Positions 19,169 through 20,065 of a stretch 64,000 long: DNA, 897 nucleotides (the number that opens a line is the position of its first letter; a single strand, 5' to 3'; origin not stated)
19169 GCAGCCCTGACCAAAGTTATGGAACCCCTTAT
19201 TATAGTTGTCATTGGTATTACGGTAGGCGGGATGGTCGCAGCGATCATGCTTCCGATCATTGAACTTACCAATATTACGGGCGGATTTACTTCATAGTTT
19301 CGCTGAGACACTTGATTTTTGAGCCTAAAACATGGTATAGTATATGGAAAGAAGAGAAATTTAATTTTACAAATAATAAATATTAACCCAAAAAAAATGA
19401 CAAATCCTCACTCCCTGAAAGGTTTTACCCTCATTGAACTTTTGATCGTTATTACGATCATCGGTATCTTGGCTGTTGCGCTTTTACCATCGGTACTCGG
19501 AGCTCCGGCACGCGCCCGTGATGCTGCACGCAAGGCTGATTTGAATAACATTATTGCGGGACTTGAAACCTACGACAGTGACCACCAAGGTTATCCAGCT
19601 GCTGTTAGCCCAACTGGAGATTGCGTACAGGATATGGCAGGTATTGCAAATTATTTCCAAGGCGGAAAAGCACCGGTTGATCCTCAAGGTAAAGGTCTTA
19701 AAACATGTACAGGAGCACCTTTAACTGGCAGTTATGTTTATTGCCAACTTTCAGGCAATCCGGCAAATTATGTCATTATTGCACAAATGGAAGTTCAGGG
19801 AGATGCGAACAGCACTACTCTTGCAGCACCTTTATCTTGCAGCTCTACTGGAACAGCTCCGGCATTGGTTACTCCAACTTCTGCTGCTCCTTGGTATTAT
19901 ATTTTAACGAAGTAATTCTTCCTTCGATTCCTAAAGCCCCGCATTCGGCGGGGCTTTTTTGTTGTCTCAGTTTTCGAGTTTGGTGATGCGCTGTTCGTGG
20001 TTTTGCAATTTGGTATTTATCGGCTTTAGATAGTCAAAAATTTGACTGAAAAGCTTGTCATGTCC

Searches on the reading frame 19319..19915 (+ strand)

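Call 5: search_protein_families(library=pfam, proteins=[window:19319-19915:+], max_evalue=0.01)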
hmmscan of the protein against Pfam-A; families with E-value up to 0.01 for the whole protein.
window:19319-19915:+ (198 aa): 1 family
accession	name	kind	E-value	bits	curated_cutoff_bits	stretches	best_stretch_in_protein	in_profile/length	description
PF07963.17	N_methyl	-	7.6e-08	32.1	21.2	1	34-56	5-27/27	Prokaryotic N-terminal methylation motif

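Call 58: search_protein_families(library=ncbifam, proteins=[window:19319-19912:+], max_evalue=0.1)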
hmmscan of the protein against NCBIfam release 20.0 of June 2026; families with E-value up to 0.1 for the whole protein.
window:19319-19912:+ (198 aa): 14 families
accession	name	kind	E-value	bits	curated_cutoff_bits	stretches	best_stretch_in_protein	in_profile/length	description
TIGR01710.1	typeII_sec_gspG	equivalog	2.7e-11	43.6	88.85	1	34-95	1-62/134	type II secretion system major pseudopilin GspG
NF041775.1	typeIV_PilA_Myxo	equivalog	1.4e-08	35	400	1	29-92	7-69/214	type IV pilin protein PilA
TIGR02532.1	IV_pilin_GFxxxE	domain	1.3e-07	31.1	16.3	1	34-56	2-24/24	prepilin-type N-terminal cleavage/methylation domain-containing protein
NF040999.1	pilin_ComGC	equivalog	4.2e-07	30.1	75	1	34-92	2-60/84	competence type IV pilus major pilin ComGC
TIGR01708.2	typeII_sec_gspH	equivalog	2.6e-06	27.6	80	1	34-61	2-29/169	type II secretion system minor pseudopilin GspH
NF041013.1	T4P_ComGE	equivalog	5.4e-05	23.2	49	1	32-60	2-30/83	competence type IV pilus minor pilin ComGE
NF007862.0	PRK10574.1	equivalog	8.9e-05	22.6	138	1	34-59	5-30/145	prepilin peptidase-dependent pilin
NF007800.0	PRK10506.1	equivalog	0.0058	16.5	158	1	32-53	7-28/163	prepilin peptidase-dependent protein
TIGR01707.1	gspI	equivalog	0.0064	17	44.35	1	35-60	1-26/101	type II secretion system minor pseudopilin GspI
NF040982.1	ComGD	equivalog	0.0092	16.4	70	1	34-57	2-25/139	competence type IV pilus minor pilin ComGD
TIGR02596.1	TIGR02596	subfamily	0.016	15.3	70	1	36-54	1-19/196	Verru_Chthon cassette protein D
TIGR01711.1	gspJ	equivalog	0.017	14.9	64.85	1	34-56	1-23/192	type II secretion system minor pseudopilin GspJ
NF038303.1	EPS_HpsB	equivalog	0.041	13.9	150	1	34-59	3-28/211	hormogonium polysaccharide secretion pseudopilin HpsB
TIGR02599.1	TIGR02599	subfamily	0.066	12.4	256.5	1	35-55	1-21/361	Verru_Chthon cassette protein C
